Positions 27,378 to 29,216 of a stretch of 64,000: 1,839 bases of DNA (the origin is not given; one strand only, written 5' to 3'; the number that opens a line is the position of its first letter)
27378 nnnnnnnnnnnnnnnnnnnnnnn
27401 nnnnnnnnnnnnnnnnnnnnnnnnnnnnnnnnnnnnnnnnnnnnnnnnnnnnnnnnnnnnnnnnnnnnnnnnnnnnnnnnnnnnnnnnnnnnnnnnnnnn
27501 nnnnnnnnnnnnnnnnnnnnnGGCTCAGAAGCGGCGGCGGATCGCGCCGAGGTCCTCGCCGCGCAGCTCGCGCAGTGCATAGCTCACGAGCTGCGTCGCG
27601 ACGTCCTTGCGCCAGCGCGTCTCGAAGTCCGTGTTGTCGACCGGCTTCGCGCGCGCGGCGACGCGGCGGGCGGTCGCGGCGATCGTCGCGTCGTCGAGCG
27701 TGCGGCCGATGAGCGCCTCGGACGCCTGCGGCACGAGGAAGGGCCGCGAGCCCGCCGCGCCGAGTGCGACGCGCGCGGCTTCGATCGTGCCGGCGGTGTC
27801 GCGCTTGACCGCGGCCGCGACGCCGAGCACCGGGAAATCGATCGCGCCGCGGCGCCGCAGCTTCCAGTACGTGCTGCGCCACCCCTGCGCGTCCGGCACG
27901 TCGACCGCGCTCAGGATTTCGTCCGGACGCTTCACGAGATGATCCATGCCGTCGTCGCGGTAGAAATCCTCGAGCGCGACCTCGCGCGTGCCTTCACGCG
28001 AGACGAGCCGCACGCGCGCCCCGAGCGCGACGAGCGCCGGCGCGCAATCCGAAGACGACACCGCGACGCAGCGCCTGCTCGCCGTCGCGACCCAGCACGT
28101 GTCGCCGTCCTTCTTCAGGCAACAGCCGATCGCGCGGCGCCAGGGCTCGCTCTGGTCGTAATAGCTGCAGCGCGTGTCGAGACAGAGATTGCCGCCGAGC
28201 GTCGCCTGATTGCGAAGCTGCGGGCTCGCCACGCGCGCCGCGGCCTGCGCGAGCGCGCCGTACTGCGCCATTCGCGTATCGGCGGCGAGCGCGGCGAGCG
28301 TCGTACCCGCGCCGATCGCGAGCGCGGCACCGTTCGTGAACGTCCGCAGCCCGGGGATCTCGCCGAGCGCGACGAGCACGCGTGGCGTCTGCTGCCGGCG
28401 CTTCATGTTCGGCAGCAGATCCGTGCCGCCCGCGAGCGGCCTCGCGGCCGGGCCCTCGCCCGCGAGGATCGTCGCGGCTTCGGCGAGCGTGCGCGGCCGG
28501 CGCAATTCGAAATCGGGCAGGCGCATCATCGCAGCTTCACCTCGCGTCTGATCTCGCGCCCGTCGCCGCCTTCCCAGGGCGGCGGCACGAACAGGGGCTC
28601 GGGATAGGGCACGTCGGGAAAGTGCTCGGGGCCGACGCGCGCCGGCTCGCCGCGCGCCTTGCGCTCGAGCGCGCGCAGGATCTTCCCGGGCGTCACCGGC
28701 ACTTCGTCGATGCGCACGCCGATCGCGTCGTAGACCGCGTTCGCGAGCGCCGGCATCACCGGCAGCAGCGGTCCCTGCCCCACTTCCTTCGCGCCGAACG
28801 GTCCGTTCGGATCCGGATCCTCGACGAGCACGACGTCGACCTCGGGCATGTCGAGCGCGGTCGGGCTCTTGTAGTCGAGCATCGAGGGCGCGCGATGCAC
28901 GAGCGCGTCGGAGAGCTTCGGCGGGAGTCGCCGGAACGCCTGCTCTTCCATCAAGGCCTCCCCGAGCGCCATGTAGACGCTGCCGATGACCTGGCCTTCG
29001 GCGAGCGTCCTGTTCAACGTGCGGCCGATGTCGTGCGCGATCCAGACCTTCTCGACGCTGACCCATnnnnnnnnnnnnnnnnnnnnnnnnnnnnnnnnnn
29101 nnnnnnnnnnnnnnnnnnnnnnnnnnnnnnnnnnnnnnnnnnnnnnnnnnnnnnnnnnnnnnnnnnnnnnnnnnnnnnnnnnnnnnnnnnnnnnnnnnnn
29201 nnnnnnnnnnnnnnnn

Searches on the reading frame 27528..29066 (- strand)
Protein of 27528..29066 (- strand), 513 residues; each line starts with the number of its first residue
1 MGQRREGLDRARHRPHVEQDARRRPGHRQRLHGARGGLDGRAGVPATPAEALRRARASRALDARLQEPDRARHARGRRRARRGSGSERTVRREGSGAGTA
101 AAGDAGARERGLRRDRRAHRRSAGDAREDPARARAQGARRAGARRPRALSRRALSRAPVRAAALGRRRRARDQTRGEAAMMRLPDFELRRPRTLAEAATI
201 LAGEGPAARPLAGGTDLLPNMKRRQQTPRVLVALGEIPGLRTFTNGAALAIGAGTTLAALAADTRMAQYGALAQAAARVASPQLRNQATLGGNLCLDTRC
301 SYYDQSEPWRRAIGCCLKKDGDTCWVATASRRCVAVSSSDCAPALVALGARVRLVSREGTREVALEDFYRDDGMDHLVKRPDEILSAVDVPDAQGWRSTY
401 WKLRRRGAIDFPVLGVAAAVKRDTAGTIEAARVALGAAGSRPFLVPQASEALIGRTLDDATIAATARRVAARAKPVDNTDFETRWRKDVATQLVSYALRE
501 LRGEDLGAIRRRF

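Call 84: search_protein_families(library=pfam, proteins=[window:27528-29066:-], max_evalue=0.001)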
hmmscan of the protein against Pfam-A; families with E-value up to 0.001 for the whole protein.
window:27528-29066:- (513 aa): 2 families
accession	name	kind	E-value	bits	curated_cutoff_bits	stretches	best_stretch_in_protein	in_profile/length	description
PF00941.27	FAD_binding_5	-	1.4e-41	142.6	27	1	186-392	3-169/170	FAD binding domain in molybdopterin dehydrogenase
PF03450.22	CO_deh_flav_C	-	1.1e-14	54.8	25.5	1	400-500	3-101/102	CO dehydrogenase flavoprotein C-terminal domain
